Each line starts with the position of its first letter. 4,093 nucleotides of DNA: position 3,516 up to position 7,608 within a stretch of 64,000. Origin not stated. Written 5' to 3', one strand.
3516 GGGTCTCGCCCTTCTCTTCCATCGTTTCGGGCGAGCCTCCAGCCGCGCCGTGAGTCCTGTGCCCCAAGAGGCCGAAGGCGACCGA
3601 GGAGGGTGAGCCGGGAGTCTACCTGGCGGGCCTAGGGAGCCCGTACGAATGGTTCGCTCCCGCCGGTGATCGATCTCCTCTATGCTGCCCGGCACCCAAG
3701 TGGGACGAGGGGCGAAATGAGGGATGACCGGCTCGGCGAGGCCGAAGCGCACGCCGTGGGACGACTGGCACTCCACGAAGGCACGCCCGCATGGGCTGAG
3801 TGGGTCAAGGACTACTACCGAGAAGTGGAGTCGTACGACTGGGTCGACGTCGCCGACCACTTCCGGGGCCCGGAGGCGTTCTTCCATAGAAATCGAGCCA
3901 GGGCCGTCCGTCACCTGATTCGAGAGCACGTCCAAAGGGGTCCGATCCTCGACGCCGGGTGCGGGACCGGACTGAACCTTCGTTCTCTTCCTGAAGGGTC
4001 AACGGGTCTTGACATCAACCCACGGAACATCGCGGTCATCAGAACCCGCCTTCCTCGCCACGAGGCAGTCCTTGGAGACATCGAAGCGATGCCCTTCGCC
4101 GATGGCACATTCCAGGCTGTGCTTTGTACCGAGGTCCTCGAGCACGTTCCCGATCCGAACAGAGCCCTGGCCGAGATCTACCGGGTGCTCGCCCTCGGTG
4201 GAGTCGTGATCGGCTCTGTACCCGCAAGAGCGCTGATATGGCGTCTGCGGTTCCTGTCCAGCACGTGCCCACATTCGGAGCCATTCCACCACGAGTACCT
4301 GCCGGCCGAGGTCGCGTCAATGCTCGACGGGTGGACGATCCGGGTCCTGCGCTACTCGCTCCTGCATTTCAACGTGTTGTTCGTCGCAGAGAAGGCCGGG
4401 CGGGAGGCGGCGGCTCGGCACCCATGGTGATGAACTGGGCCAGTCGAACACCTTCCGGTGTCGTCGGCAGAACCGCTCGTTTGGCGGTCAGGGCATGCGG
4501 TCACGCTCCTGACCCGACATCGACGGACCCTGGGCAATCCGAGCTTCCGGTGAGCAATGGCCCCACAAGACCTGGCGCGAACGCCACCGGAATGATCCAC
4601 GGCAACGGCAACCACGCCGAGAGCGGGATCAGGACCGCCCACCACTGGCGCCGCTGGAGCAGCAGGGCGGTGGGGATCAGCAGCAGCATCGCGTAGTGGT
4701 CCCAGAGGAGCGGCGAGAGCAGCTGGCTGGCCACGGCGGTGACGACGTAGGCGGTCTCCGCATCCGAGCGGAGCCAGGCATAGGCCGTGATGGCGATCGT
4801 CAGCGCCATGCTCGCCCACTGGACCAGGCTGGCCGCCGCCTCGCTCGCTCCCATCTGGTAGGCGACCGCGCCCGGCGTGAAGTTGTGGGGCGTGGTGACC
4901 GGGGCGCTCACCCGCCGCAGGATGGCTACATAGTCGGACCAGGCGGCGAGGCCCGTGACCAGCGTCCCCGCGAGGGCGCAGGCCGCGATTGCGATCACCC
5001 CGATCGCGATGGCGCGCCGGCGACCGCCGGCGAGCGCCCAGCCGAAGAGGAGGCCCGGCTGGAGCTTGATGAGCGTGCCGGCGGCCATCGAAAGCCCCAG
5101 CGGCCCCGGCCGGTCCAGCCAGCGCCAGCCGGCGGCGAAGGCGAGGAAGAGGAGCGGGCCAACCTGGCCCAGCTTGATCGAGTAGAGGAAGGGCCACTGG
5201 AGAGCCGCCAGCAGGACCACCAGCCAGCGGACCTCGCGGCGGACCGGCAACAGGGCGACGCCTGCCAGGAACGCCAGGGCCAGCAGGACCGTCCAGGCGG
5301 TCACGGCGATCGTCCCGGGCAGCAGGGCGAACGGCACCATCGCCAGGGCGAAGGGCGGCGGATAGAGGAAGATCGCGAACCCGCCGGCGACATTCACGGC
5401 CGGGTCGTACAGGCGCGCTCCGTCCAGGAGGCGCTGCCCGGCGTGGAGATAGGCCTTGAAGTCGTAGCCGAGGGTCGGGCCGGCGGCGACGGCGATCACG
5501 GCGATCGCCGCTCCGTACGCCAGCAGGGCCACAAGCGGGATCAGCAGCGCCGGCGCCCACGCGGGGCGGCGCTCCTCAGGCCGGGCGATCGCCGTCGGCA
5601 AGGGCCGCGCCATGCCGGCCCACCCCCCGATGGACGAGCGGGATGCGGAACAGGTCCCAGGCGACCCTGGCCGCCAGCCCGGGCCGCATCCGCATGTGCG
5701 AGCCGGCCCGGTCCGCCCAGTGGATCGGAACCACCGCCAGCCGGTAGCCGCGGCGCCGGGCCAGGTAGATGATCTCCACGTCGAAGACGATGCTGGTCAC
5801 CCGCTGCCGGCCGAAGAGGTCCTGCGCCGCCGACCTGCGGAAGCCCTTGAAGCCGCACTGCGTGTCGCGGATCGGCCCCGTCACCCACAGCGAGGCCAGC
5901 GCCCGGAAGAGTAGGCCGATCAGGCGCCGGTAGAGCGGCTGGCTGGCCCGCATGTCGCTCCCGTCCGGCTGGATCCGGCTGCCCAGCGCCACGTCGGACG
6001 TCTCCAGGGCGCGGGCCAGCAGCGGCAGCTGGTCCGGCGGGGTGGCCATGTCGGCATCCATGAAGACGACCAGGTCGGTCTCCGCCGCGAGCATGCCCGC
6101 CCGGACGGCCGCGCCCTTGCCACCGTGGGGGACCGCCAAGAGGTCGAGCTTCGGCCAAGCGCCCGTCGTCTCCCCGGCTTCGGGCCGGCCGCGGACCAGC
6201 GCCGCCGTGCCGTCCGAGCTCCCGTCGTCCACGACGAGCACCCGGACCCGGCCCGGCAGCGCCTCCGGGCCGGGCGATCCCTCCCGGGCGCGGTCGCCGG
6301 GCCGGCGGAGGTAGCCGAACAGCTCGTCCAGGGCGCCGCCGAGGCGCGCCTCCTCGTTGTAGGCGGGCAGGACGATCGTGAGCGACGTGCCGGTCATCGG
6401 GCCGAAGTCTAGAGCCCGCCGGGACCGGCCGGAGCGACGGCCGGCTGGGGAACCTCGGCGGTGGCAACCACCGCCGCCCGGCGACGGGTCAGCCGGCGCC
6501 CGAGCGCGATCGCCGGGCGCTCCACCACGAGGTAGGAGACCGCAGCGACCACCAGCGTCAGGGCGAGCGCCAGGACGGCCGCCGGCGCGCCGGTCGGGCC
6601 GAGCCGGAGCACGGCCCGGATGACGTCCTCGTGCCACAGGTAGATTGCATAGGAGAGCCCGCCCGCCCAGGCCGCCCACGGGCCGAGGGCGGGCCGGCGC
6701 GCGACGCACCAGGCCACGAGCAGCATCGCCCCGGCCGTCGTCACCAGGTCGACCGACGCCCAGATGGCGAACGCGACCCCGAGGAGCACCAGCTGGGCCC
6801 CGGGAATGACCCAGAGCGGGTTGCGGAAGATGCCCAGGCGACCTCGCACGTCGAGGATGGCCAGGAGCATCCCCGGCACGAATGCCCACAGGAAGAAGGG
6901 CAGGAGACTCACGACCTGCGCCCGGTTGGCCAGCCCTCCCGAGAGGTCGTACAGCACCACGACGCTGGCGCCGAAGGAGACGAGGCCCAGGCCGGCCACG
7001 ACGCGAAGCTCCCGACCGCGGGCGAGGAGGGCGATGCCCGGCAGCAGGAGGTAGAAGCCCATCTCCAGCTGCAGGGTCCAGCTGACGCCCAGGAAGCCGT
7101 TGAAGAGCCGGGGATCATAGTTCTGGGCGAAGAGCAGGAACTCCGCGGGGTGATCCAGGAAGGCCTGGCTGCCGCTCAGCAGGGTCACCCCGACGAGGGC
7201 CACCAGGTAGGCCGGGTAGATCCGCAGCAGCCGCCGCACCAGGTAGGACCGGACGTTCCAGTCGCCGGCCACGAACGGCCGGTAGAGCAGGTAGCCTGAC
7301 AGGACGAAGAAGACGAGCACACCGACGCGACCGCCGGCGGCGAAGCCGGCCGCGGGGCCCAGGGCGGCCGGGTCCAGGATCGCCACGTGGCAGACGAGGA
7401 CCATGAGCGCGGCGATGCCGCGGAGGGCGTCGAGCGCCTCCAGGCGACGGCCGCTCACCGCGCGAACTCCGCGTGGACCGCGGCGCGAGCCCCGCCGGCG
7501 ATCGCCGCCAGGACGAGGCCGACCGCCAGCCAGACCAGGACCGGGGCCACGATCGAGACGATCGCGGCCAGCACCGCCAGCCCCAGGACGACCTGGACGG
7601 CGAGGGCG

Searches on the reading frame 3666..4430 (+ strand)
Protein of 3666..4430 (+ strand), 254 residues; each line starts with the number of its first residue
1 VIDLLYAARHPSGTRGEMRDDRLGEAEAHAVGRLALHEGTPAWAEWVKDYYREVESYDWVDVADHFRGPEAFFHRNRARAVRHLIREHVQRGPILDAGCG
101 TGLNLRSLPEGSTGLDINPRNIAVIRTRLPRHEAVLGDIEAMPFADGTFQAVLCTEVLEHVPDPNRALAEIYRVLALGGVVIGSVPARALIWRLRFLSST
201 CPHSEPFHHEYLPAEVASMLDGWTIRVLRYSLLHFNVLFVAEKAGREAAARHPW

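Call 16: search_protein_families(library=pfam, proteins=[window:3666-4430:+], max_evalue=0.01)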
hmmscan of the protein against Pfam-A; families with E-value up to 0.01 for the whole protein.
window:3666-4430:+ (254 aa): 8 families
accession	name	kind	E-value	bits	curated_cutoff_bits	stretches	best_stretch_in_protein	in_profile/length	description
PF08241.18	Methyltransf_11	-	1.8e-23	83.4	21.2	1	95-182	1-94/95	Methyltransferase domain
PF13649.12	Methyltransf_25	-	1.2e-18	68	27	1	94-179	1-97/97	Methyltransferase domain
PF13489.12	Methyltransf_23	-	1.6e-16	60.9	27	1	75-205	3-138/164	Methyltransferase domain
PF13847.12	Methyltransf_31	-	4.8e-13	49.5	27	1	93-186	6-112/145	Methyltransferase domain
PF08242.18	Methyltransf_12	-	8.4e-13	49.3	30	1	95-181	1-98/98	Methyltransferase domain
PF01209.24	Ubie_methyltran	-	3.7e-05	23.6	20.1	1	115-182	78-150/233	ubiE/COQ5 methyltransferase family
PF07021.18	MetW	-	0.00052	20.1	21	1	83-196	5-119/193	Methionine biosynthesis protein MetW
PF05401.17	NodS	-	0.0091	16.3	24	0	61-175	14-136/201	Nodulation protein S (NodS)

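Call 45: find_homologous_proteins(query=window:3717-4430:+, max_evalue=1e-20)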
Query window:3717-4430:+ (237 aa): 868 proteins with E <= 1e-20 among 3786 candidates; the best 120 are listed.
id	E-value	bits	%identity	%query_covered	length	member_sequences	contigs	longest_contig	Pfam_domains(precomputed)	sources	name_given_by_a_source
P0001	1.5e-157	541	99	100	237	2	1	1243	PF13847.13,PF13489.13,PF13649.13,PF08241.19,PF08242.19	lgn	-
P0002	1.4e-105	370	74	95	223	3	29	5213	PF13847.13,PF13489.13,PF13649.13,PF08241.19,PF08242.19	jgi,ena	jgi:SAM-dependent methyltransferase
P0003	1.7e-105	370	72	94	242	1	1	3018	PF13847.13,PF13489.13,PF13649.13,PF01209.25,PF08241.19,PF08242.19,PF05401.17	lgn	-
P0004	5.2e-104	365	70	95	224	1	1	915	PF13847.13,PF13489.13,PF13649.13,PF01209.25,PF08241.19,PF08242.19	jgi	-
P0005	1.1e-103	364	71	95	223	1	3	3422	PF13847.13,PF13489.13,PF13649.13,PF08241.19,PF08242.19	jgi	jgi:ubiquinone/menaquinone biosynthesis C-methylase UbiE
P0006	2.2e-103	363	70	95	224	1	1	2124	PF13847.13,PF13489.13,PF13649.13,PF01209.25,PF08241.19,PF08242.19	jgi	jgi:SAM-dependent methyltransferase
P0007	2.3e-103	363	72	92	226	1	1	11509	PF07021.19,PF13847.13,PF13489.13,PF13649.13,PF08241.19,PF08242.19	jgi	jgi:ubiquinone/menaquinone biosynthesis C-methylase UbiE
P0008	2.9e-103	363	69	95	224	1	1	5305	PF13847.13,PF13489.13,PF13649.13,PF01209.25,PF08241.19,PF08242.19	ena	-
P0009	4.9e-103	362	72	92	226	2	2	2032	PF13847.13,PF13489.13,PF13649.13,PF08241.19,PF08242.19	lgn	-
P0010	7.4e-103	361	70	95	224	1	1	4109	PF13847.13,PF13489.13,PF13649.13,PF01209.25,PF08241.19,PF08242.19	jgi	jgi:SAM-dependent methyltransferase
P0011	7.9e-103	361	72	92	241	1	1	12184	PF13847.13,PF13489.13,PF13649.13,PF01209.25,PF08241.19,PF08242.19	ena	-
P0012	9.1e-103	361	73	92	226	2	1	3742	PF13847.13,PF13489.13,PF13649.13,PF08241.19,PF08242.19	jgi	jgi:SAM-dependent methyltransferase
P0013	1.3e-102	361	75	91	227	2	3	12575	PF13847.13,PF13489.13,PF13649.13,PF08241.19,PF08242.19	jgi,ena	-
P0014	1.4e-102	361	70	96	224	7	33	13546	PF13847.13,PF13489.13,PF13649.13,PF01209.25,PF08241.19,PF08242.19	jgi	jgi:SAM-dependent methyltransferase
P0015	1.7e-102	360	69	94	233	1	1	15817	PF13847.13,PF13489.13,PF13649.13,PF08241.19,PF08242.19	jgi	jgi:ubiquinone/menaquinone biosynthesis C-methylase UbiE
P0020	5.0e-102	359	74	89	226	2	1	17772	PF13847.13,PF13489.13,PF13649.13,PF08241.19,PF08242.19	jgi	-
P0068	1.5e-100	354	69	92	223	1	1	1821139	PF13847.13,PF13489.13,PF13649.13,PF01209.25,PF08241.19,PF08242.19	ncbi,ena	-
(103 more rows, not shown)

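Call 46: find_encoding_contigs(protein=P0013, flank=3000, max_places=2)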
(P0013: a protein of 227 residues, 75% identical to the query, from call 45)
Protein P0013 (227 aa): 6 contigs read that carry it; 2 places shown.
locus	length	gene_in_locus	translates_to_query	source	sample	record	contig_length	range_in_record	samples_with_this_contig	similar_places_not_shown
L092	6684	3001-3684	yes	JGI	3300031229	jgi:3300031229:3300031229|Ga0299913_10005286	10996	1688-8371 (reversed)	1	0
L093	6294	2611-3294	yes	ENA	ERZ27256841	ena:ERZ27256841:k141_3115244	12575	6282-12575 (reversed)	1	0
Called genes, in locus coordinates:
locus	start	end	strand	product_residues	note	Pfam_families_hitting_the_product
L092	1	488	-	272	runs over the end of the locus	PF00535:Glycos_transf_2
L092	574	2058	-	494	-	PF00884:Sulfatase (weak)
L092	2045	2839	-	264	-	-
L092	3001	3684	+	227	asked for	PF13489:Methyltransf_23, PF13847:Methyltransf_31, PF08241:Methyltransf_11, PF08242:Methyltransf_12, PF13649:Methyltransf_25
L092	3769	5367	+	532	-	PF13231:PMT_2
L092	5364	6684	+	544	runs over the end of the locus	-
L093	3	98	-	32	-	?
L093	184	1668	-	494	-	PF00884:Sulfatase (weak)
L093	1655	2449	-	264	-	-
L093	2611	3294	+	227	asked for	PF13489:Methyltransf_23, PF13847:Methyltransf_31, PF08241:Methyltransf_11, PF08242:Methyltransf_12, PF13649:Methyltransf_25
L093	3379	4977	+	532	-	PF13231:PMT_2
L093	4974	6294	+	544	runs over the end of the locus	-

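Call 47: find_encoding_contigs(protein=P0068, flank=3000, max_places=1)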
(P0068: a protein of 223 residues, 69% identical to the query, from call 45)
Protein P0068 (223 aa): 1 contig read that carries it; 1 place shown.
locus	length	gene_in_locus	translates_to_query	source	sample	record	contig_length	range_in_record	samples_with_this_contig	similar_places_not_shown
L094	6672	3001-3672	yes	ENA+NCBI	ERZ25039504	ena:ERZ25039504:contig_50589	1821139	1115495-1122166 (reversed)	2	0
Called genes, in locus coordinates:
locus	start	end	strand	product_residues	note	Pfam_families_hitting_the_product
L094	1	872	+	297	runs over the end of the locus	PF09594:GT87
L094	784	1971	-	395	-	PF09594:GT87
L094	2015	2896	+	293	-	-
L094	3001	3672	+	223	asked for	PF01209:Ubie_methyltran (weak), PF13489:Methyltransf_23, PF13847:Methyltransf_31, PF08241:Methyltransf_11, PF08242:Methyltransf_12, PF13649:Methyltransf_25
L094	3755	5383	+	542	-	PF13231:PMT_2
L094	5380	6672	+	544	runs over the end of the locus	-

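Call 48: find_encoding_contigs(protein=P0020, flank=3000, max_places=1)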
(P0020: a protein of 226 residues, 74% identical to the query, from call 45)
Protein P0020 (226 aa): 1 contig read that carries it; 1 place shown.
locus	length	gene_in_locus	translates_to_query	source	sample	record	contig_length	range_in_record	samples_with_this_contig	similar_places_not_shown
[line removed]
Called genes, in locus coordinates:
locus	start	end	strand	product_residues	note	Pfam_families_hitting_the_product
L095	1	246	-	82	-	?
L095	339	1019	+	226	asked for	PF13489:Methyltransf_23, PF08241:Methyltransf_11, PF08242:Methyltransf_12, PF13649:Methyltransf_25, PF13847:Methyltransf_31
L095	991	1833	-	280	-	PF00459:Inositol_P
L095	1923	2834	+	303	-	-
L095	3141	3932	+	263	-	-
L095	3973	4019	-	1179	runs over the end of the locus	PF00211:Guanylate_cyc, PF13191:AAA_16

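Call 51: find_encoding_contigs(protein=P0002, flank=3000, max_places=2)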
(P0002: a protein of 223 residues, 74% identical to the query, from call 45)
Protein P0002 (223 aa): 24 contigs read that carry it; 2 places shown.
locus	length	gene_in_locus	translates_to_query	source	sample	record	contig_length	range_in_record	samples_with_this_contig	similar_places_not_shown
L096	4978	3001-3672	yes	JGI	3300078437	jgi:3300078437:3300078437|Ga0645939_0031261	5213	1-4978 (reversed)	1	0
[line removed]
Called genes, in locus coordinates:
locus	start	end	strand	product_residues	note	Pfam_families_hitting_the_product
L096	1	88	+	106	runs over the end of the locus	?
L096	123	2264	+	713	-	PF17248:DUF5317, PF05977:MFS_3, PF07690:MFS_1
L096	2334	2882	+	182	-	-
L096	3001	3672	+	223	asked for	PF13489:Methyltransf_23, PF13847:Methyltransf_31, PF08241:Methyltransf_11, PF08242:Methyltransf_12, PF13649:Methyltransf_25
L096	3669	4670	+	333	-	PF09594:GT87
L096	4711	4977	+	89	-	?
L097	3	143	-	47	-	?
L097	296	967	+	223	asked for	PF13489:Methyltransf_23, PF13847:Methyltransf_31, PF08241:Methyltransf_11, PF08242:Methyltransf_12, PF13649:Methyltransf_25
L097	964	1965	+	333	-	PF09594:GT87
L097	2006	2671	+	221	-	PF01135:PCMT, PF13649:Methyltransf_25 (weak)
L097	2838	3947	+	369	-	PF02585:PIG-L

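Call 52: find_encoding_contigs(protein=P0003, flank=3000, max_places=1)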
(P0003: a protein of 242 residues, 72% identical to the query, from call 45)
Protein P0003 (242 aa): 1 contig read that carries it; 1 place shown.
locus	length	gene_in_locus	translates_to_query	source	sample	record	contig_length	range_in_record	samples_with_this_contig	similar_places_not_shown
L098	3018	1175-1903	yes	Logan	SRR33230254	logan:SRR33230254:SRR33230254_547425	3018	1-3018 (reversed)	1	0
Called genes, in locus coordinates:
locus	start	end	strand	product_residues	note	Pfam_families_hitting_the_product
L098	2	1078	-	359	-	?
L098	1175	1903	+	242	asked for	PF05401:NodS (weak), PF01209:Ubie_methyltran (weak), PF13489:Methyltransf_23, PF13847:Methyltransf_31, PF08241:Methyltransf_11, PF08242:Methyltransf_12, PF13649:Methyltransf_25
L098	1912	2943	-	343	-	PF09594:GT87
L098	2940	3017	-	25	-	?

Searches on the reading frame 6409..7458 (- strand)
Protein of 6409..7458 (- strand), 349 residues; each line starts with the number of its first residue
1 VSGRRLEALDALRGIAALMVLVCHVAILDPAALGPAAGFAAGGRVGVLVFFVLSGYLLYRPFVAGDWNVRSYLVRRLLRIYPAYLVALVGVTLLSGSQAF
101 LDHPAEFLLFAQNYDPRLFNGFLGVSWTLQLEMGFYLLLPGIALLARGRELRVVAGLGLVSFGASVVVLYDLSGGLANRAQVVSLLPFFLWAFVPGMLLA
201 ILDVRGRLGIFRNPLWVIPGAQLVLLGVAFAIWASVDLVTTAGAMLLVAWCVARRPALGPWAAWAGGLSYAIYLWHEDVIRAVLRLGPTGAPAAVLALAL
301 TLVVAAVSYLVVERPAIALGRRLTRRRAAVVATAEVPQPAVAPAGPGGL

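Call 17: search_protein_families(library=pfam, proteins=[window:6409-7458:-], max_evalue=0.01)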
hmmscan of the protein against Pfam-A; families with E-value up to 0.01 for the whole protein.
window:6409-7458:- (349 aa): 1 family
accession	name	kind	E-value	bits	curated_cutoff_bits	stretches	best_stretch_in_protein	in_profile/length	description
PF01757.29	Acyl_transf_3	-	8.1e-30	104.4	31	1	7-308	2-324/326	Acyltransferase domain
